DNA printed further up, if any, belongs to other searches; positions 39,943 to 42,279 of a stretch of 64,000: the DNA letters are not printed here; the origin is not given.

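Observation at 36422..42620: Group-3b-type [NiFe] hydrogenase operon with fused beta-gamma diaphorase, headed by a cNMP-binding protein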

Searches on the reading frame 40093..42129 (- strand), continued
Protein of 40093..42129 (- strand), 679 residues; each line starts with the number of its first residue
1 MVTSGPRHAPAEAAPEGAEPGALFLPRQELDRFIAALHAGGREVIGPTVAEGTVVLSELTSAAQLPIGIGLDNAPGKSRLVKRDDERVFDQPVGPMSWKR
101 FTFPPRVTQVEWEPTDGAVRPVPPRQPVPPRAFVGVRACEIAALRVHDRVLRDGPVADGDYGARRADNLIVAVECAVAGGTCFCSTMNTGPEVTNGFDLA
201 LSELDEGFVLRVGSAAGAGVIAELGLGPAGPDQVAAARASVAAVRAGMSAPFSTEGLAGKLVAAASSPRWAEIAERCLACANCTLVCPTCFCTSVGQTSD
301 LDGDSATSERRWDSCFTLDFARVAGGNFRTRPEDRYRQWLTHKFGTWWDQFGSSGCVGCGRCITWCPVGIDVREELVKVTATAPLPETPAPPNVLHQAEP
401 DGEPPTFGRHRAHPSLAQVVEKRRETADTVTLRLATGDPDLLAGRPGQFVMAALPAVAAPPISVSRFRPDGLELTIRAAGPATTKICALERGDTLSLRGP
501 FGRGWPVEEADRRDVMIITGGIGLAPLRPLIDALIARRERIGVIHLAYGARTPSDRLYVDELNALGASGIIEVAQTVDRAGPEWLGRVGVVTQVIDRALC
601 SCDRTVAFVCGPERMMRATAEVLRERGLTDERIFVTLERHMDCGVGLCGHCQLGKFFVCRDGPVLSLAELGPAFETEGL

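Call 57: find_encoding_contigs(protein=P0006, flank=10000, max_places=2)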
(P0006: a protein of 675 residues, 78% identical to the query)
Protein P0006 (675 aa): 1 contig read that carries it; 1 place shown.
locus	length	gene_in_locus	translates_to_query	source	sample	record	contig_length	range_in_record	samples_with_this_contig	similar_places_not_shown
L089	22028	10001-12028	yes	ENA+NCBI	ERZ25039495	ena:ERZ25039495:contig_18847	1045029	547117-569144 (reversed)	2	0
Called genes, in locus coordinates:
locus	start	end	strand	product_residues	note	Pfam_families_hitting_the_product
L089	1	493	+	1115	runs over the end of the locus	PF13191:AAA_16, PF00196:GerE (weak)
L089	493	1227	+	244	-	PF13370:Fer4_13 (weak), PF13459:Fer4_15 (weak), PF00211:Guanylate_cyc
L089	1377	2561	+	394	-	PF05222:AlaDh_PNT_N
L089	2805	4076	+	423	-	PF05239:PRC (weak), PF03448:MgtE_N, PF14841:FliG_M (faint), PF00571:CBS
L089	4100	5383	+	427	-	PF01566:Nramp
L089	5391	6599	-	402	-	PF01168:Ala_racemase_N, PF14031:D-ser_dehydrat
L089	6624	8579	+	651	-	PF13231:PMT_2, PF24878:YkcB_C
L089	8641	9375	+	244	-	PF01988:VIT1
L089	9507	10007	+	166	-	PF00027:cNMP_binding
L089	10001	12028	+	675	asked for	PF12838:Fer4_7 (faint), PF13237:Fer4_10 (faint), PF17179:Fer4_22, PF00175:NAD_binding_1, PF10418:DHODB_Fe-S_bind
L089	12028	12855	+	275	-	PF01058:Oxidored_q6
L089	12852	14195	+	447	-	PF00374:NiFeSe_Hases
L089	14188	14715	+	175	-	-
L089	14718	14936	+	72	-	PF01455:HupF_HypC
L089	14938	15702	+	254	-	PF19927:DUF6390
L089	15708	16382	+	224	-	PF06736:TMEM175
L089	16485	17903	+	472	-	-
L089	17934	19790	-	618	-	PF22614:Slo-like_RCK (weak), PF06241:Castor_Poll_mid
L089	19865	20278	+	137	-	-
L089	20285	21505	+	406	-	PF00266:Aminotran_5, PF01041:DegT_DnrJ_EryC1 (weak)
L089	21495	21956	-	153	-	PF07366:SnoaL, PF12680:SnoaL_2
